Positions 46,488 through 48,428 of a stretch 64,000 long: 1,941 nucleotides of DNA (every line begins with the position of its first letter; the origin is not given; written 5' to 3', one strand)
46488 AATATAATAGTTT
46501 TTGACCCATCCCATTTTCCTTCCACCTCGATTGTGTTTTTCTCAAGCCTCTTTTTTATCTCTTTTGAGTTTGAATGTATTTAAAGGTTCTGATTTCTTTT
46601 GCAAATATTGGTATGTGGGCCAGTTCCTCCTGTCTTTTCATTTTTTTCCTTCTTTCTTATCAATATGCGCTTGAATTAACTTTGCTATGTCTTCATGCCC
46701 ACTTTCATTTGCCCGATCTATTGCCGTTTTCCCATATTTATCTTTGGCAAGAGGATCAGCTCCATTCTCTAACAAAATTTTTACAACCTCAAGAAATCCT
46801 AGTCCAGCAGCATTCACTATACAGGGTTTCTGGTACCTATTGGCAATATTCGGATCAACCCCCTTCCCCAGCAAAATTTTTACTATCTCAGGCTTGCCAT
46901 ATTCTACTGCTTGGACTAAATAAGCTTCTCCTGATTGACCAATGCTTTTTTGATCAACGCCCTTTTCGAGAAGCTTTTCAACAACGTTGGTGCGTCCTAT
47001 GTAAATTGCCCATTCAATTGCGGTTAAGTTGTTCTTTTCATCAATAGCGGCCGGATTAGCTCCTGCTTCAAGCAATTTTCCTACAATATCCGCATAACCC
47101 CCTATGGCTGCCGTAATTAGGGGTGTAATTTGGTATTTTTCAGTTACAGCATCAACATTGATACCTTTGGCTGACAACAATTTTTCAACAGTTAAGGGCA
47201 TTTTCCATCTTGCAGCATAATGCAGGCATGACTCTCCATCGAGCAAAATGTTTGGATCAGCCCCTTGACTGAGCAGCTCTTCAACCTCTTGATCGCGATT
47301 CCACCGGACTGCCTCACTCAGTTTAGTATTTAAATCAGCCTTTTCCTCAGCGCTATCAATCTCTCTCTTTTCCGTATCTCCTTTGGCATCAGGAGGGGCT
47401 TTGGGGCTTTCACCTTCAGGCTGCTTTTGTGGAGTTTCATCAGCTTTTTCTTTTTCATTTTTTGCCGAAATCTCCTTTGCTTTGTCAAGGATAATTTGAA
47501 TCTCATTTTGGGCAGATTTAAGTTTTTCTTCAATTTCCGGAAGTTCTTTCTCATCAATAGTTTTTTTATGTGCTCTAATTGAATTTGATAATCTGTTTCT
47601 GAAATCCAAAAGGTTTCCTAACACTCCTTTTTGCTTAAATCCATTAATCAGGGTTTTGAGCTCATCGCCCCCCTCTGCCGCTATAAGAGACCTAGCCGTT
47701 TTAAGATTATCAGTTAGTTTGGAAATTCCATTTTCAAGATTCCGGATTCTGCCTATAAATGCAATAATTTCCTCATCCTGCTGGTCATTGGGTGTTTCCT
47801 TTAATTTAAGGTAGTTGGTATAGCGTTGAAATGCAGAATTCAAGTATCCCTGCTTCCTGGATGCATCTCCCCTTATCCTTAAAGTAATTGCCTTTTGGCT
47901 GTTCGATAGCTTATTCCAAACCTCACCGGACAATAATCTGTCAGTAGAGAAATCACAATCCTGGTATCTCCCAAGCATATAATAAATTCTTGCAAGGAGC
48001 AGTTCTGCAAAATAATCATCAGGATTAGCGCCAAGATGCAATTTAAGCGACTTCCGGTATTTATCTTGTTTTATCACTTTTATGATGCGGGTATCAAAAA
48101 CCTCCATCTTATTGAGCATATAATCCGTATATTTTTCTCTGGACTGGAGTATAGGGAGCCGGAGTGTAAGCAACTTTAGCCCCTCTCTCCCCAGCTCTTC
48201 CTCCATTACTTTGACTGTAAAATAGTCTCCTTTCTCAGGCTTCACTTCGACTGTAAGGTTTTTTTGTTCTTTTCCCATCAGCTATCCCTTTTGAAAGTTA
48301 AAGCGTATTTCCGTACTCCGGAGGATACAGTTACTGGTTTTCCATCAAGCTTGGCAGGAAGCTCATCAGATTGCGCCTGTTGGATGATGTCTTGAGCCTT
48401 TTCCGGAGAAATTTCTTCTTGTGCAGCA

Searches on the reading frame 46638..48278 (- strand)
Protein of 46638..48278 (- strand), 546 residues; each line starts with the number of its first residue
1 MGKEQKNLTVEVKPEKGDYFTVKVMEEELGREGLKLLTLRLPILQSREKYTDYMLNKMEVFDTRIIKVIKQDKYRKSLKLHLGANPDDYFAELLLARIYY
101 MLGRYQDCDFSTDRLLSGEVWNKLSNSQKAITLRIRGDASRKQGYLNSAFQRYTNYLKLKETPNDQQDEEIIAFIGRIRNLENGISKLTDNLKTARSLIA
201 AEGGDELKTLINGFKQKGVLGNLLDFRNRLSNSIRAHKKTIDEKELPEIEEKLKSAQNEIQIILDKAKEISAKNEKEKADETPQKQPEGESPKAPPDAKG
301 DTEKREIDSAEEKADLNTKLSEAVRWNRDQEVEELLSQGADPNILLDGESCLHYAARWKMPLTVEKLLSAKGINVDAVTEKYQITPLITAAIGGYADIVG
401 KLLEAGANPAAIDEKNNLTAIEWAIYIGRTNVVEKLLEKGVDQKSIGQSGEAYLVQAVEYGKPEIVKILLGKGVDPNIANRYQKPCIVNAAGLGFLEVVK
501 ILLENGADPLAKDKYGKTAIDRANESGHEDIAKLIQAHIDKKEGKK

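Call 6: search_protein_families(library=pfam, max_evalue=1, proteins=[window:46638-48278:-])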
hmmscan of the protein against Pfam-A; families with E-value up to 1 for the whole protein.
window:46638-48278:- (546 aa): 12 families
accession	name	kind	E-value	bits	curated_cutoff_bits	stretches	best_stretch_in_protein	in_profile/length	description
PF12796.13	Ank_2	-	2.4e-38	131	27.3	4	454-540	1-85/90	Ankyrin repeats (3 copies)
PF00023.36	Ank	-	3.4e-30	102.8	21.1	4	347-379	1-32/33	Ankyrin repeat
PF13637.12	Ank_4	-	7.1e-26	90.1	22.7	5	492-534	6-48/50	Ankyrin repeats (many copies)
PF13606.12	Ank_3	-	1.2e-22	77.7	22.3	3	451-478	3-30/30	Ankyrin repeat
PF13857.12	Ank_5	-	8e-19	68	27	3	489-523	22-56/56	Ankyrin repeats (many copies)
PF24521.3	Ank_KRIT1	-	1.5e-06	28.4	80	1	449-525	49-127/149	KRIT1 ankyrin-repeats domain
PF25398.1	CUX1_N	-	0.072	13.5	27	1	226-271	43-88/116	CUX1-like, N-terminal tRNA-binding arm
PF07719.23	TPR_2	-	0.087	13.4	27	0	94-111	6-23/34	Tetratricopeptide repeat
PF07173.17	GRDP-like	-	0.18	12.9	22.7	1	126-168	74-116/143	Glycine-rich domain-containing protein-like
PF14561.12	TPR_20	-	0.19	12.5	25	0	242-279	4-41/90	Tetratricopeptide repeat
PF18571.6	VWA_3_C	-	0.23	11.8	25.8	0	523-536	3-16/47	von Willebrand factor type A C-terminal domain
PF25101.1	Spectrin_7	-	0.89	10.4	27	0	229-280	12-63/99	Animal spectrin repeats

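Call 7: search_protein_families(library=phrogs, max_evalue=0.1, proteins=[window:46638-48278:-])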
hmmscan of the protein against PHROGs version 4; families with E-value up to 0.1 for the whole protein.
window:46638-48278:- (546 aa): 4 families
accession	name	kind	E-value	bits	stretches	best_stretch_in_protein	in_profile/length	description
phrog_9049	-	unknown function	4.3e-29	100.2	1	311-540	3119-3348/4700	-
phrog_9262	-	unknown function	6.3e-23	82.6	2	316-442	6-135/253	-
phrog_16592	-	unknown function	4.7e-07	29.1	1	388-484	149-248/974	-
phrog_727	-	unknown function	0.03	14.5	1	264-387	164-284/450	-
